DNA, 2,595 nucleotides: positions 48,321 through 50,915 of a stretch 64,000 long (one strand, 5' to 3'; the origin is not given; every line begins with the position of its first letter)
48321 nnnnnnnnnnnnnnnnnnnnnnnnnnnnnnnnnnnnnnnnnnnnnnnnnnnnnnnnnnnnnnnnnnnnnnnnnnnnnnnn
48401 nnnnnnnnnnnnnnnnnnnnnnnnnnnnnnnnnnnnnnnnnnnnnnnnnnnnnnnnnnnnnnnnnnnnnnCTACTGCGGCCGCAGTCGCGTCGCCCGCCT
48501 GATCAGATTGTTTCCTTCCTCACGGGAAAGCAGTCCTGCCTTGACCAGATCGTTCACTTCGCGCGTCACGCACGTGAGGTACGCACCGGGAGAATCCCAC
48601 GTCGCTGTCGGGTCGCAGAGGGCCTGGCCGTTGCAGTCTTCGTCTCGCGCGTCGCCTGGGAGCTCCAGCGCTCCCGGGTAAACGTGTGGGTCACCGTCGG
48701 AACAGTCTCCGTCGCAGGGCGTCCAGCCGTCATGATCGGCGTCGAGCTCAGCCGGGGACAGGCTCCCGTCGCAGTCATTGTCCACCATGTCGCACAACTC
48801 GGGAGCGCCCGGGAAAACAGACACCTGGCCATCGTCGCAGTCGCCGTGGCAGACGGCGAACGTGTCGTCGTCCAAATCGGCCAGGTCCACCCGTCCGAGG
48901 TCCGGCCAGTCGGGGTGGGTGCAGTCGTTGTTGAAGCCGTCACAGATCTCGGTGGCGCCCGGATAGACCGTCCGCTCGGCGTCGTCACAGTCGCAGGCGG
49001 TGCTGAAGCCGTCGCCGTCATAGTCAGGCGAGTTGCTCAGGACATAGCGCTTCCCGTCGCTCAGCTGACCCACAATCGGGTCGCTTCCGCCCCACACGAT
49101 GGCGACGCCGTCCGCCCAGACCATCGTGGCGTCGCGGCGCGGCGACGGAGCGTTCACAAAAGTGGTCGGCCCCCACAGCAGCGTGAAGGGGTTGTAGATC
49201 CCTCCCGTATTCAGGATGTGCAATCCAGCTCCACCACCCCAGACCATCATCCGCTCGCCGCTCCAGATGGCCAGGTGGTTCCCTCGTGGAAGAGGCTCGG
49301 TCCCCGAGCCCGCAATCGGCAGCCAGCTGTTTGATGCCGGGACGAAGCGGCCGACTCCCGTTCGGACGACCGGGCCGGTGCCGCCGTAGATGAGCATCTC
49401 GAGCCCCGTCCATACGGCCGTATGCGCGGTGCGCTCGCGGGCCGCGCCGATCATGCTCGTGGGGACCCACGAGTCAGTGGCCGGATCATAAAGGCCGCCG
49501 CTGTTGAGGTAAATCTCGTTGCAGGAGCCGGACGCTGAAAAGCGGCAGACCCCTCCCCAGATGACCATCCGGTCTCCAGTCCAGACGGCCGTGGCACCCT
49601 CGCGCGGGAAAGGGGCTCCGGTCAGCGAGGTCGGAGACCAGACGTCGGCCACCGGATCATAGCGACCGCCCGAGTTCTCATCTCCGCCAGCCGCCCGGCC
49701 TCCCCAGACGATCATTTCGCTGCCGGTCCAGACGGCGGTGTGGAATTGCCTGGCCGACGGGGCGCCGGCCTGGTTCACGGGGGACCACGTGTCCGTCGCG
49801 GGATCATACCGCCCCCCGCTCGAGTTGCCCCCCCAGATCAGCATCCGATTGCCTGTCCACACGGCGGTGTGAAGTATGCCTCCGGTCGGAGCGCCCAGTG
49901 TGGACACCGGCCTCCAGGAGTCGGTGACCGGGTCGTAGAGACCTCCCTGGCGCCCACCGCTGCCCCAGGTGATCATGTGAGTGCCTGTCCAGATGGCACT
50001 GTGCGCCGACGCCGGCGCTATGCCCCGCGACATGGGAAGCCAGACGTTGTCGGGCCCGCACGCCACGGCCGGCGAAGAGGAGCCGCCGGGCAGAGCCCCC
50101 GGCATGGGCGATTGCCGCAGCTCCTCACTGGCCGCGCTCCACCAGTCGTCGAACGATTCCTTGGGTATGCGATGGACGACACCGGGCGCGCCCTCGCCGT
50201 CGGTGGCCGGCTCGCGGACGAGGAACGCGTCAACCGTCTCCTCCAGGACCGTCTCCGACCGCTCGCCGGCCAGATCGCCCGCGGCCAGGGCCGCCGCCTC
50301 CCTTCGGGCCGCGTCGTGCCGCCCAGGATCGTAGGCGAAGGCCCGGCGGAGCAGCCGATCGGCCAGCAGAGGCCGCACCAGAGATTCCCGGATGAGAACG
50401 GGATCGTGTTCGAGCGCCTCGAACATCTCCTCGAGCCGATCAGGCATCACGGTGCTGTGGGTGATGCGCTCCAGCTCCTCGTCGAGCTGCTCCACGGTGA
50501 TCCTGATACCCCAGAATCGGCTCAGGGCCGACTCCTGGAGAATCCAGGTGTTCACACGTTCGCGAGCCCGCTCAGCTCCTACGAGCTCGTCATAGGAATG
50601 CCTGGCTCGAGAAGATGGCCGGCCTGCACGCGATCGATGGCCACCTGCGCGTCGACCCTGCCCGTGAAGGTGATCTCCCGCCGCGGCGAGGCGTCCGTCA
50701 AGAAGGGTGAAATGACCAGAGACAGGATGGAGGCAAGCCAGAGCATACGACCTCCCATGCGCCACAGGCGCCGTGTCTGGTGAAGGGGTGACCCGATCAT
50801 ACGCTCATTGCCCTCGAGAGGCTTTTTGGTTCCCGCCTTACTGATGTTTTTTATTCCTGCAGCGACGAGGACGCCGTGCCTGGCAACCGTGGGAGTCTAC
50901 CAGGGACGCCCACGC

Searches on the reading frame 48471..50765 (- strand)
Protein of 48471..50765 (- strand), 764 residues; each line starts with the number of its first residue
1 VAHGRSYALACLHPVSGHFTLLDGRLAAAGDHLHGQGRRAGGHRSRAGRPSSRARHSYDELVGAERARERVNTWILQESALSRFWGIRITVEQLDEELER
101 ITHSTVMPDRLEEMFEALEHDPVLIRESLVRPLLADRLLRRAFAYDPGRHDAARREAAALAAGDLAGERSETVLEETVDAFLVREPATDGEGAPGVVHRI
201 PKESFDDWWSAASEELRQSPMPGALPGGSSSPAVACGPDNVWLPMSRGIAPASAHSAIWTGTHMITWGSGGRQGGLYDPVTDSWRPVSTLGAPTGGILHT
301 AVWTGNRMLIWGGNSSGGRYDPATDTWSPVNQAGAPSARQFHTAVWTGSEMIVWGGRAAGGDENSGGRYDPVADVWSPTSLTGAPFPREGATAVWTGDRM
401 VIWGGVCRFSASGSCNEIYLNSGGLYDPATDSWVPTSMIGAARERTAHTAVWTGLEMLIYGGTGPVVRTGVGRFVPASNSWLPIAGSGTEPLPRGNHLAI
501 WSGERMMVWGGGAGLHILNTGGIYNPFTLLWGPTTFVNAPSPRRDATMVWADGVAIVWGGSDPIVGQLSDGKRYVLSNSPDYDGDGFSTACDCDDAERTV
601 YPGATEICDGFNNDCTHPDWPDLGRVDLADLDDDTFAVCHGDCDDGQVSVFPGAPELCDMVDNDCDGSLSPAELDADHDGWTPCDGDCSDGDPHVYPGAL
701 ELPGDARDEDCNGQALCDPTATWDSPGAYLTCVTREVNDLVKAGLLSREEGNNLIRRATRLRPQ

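Call 45: search_protein_families(library=pfam, proteins=[window:48471-50765:-], max_evalue=0.0001)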
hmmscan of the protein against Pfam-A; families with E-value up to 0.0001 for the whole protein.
window:48471-50765:- (764 aa): 6 families
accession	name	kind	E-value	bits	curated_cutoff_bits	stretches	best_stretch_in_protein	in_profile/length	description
PF24681.1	Kelch_KLHDC2_KLHL20_DRC7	-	2.2e-37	128.9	50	2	255-462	2-221/221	KLHDC2/KLHL20/DRC7 Kelch-repeats domain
PF11617.13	Cu-binding_MopE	-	1.7e-26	92.5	27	3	642-668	1-27/30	Putative metal-binding motif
PF24981.1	Beta-prop_ATRN-LZTR1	-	2.2e-22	80.1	50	1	368-463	184-280/289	Attractin/LZTR1 beta-propeller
PF13415.12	Kelch_3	-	7.2e-07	29.7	22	0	319-345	22-46/48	Galactose oxidase, central domain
PF01344.31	Kelch_1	-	8.4e-06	25.6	20.1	0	277-290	32-45/46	Kelch motif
PF07646.21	Kelch_2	-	1.5e-05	25.1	21.3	0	305-332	11-46/48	Kelch motif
